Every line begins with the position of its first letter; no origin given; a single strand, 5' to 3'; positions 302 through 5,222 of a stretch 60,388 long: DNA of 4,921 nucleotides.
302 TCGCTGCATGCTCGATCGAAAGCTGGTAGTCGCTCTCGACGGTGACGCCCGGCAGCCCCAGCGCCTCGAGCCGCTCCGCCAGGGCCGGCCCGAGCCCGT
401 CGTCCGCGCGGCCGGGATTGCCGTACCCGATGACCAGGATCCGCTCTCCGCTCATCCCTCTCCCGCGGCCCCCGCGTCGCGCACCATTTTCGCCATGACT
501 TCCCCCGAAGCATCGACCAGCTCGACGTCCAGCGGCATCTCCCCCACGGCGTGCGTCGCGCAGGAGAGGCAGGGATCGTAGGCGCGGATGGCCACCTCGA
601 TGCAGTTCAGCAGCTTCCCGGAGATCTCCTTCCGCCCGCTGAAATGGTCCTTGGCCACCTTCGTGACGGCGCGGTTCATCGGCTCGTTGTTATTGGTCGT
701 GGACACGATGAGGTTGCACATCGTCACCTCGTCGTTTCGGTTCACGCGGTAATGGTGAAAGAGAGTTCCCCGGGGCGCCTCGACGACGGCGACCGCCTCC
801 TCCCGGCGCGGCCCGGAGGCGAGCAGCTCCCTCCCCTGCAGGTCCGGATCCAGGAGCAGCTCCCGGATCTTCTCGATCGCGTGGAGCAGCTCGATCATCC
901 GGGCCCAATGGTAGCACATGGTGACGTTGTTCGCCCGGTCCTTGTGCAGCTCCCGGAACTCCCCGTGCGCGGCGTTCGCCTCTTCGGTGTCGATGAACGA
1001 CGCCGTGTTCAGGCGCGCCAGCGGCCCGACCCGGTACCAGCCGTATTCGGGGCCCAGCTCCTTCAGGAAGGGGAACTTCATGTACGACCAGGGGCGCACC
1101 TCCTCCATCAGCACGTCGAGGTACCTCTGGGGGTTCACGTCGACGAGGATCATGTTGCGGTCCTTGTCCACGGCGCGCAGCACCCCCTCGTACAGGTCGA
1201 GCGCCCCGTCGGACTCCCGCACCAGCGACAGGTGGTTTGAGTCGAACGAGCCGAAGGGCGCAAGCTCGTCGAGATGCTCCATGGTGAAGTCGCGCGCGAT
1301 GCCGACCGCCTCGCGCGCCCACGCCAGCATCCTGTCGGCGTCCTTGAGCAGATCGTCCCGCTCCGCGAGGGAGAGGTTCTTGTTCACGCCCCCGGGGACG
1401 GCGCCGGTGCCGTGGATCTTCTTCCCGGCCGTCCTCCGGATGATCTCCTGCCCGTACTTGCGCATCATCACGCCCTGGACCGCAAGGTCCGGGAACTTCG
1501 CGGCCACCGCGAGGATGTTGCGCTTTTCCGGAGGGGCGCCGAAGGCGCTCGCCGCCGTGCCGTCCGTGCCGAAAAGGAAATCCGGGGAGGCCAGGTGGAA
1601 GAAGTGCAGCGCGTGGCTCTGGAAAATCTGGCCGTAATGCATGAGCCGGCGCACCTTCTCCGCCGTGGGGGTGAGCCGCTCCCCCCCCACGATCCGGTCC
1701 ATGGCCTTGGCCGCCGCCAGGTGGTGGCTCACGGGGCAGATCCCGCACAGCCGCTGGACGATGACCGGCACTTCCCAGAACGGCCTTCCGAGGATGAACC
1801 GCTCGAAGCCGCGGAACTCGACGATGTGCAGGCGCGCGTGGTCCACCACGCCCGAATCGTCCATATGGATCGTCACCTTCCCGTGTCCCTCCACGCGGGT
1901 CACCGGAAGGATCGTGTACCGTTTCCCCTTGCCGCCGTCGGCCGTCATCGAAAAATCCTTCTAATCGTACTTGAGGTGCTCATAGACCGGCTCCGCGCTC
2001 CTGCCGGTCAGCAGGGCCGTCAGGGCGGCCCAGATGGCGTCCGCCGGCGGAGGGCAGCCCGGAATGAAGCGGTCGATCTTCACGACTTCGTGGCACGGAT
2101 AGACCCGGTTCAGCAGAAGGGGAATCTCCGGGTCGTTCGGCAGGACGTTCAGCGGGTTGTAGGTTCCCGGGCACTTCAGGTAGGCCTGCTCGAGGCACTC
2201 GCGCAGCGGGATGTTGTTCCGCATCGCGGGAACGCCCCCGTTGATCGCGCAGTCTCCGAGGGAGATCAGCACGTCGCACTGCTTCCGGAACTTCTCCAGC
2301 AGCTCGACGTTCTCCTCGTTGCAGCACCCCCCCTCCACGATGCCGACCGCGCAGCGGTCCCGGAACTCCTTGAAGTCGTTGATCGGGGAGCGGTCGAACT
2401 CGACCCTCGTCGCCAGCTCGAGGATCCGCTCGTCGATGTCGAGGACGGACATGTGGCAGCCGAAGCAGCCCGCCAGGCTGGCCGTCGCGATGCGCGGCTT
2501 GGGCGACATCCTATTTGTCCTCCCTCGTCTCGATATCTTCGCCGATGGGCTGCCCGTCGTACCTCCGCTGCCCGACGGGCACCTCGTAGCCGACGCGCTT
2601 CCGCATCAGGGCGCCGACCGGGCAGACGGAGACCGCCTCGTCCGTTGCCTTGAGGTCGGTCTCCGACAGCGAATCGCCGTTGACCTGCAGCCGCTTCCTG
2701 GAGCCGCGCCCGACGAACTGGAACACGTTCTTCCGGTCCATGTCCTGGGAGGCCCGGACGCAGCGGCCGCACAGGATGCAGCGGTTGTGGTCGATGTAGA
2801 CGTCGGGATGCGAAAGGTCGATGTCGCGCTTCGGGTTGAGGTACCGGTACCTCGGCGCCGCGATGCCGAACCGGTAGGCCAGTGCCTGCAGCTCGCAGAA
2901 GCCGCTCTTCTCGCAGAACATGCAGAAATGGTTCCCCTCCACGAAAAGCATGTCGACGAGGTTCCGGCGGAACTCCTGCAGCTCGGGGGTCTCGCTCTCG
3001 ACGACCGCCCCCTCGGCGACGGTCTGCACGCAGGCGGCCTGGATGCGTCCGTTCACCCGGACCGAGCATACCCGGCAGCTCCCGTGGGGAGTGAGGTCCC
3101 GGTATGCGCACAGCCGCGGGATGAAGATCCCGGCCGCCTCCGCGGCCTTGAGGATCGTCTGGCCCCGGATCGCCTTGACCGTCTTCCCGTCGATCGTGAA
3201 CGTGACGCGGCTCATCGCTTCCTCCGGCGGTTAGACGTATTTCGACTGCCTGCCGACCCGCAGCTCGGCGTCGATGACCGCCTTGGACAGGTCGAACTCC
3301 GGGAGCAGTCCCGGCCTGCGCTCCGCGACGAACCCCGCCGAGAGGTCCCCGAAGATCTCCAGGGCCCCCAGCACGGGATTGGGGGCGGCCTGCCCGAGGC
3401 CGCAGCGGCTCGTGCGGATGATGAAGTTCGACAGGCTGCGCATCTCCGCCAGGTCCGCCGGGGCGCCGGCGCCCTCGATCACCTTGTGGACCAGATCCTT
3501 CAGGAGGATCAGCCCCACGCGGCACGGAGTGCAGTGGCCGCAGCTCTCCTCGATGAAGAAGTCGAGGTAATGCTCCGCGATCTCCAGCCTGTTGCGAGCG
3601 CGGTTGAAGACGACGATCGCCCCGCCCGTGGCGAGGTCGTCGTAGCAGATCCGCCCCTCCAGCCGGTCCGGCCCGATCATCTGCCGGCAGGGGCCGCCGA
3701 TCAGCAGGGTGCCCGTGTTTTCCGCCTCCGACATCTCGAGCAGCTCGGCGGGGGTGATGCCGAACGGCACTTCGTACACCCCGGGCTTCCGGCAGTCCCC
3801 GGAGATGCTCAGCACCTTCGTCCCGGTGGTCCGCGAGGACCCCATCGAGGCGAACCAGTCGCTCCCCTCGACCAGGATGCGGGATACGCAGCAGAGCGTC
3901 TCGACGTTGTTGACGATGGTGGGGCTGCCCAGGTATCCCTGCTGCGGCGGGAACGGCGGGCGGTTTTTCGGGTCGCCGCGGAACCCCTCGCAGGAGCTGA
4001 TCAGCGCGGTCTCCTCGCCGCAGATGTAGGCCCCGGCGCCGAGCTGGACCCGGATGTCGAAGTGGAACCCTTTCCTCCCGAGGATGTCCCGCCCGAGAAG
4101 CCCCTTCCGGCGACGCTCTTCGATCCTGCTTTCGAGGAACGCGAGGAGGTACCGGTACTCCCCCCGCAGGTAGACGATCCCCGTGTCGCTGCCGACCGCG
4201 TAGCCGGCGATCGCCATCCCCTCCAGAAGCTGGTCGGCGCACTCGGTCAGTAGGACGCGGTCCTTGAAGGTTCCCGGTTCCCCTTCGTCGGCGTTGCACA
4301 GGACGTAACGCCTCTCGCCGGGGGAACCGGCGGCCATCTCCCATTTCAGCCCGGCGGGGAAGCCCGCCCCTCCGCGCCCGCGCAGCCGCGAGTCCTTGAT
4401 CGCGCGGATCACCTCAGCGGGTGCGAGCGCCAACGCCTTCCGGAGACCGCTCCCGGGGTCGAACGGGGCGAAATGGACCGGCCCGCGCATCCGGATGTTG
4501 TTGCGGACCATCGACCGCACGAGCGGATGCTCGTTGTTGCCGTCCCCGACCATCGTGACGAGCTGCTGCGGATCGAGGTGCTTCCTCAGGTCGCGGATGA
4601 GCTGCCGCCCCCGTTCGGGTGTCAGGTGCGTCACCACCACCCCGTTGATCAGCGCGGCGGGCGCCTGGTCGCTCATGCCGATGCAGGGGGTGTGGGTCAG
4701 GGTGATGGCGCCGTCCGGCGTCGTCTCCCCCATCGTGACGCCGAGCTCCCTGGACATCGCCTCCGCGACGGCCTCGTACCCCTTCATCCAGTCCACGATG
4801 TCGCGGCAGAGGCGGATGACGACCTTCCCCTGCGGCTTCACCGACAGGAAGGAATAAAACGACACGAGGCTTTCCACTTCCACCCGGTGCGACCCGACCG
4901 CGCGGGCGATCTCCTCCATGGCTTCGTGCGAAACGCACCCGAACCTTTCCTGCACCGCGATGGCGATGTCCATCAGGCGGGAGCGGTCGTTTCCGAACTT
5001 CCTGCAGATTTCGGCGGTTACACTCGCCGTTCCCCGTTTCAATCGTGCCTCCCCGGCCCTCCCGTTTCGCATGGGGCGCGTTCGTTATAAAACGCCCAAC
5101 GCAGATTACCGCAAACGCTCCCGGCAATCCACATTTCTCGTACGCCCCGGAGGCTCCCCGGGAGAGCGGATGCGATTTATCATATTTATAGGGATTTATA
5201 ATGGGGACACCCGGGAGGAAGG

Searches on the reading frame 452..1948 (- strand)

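Call 62: search_protein_families(library=pfam, max_evalue=0.00001, proteins=[window:452-1948:-])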
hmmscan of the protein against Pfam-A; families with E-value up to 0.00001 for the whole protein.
window:452-1948:- (498 aa): 1 family
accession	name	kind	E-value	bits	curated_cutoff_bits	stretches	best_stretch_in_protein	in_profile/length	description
PF00374.24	NiFeSe_Hases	-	3.6e-29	102.5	25.8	2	46-125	1-79/508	Nickel-dependent hydrogenase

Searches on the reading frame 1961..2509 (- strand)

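Call 62: search_protein_families(library=pfam, max_evalue=0.00001, proteins=[window:1961-2509:-])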
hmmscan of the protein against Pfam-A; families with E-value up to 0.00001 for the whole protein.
window:1961-2509:- (182 aa): 1 family
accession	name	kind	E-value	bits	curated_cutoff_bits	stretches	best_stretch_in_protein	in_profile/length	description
PF01058.29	Oxidored_q6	-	9.2e-28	97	27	1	15-166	1-128/128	NADH ubiquinone oxidoreductase, 20 Kd subunit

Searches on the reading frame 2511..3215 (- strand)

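Call 62: search_protein_families(library=pfam, max_evalue=0.00001, proteins=[window:2511-3215:-])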
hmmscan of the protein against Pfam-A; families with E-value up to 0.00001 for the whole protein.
window:2511-3215:- (234 aa): 5 families
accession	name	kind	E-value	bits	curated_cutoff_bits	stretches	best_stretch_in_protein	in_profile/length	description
PF13510.11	Fer2_4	-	4.2e-20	72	22.8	1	3-76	3-81/82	2Fe-2S iron-sulfur cluster binding domain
PF10588.14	NADH-G_4Fe-4S_3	-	1.4e-12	47.3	27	1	83-120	1-38/40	NADH-ubiquinone oxidoreductase-G iron-sulfur binding region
PF22117.2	Fer4_Nqo3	-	8.8e-12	45.5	27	1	137-203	2-66/67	NADH-quinone oxidoreductase subunit 3, ferredoxin-like domain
PF13459.11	Fer4_15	-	6.6e-11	43.2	22.4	1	139-203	1-64/66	4Fe-4S single cluster domain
PF00111.32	Fer2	-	2.1e-07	31.2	21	1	7-71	2-63/77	2Fe-2S iron-sulfur cluster binding domain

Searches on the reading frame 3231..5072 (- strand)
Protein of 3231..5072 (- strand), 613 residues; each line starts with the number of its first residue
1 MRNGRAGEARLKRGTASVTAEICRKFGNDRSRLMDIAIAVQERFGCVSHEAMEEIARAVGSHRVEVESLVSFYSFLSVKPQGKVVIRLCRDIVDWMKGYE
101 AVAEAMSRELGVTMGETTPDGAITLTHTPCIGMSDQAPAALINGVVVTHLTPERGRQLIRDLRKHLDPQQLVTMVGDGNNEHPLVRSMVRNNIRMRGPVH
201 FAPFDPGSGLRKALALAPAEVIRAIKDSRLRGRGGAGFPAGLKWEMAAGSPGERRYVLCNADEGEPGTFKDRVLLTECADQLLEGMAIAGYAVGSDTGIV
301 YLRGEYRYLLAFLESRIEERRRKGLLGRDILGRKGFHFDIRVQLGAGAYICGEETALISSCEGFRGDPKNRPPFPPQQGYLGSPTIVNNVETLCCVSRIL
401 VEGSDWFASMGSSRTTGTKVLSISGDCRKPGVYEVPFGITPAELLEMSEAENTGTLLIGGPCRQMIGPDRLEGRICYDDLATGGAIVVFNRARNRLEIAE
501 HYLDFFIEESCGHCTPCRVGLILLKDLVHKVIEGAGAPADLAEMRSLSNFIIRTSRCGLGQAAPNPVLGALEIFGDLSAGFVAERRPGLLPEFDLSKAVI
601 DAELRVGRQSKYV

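Call 62: search_protein_families(library=pfam, max_evalue=0.00001, proteins=[window:3231-5072:-])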
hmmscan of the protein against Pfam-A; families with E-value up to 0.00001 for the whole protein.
window:3231-5072:- (613 aa): 3 families
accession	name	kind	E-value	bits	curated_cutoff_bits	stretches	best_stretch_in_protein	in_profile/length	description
PF01512.22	Complex1_51K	-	4.8e-42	143.8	31.2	1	225-397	1-149/150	Nuo51 FMN-binding domain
PF01257.25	2Fe-2S_thioredx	-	1.2e-37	129.4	24.8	1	21-162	3-144/145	Thioredoxin-like [2Fe-2S] ferredoxin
PF10589.14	NADH_4Fe-4S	-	3.7e-23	81.6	23.5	1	498-576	2-80/85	NADH-ubiquinone oxidoreductase-F iron-sulfur binding region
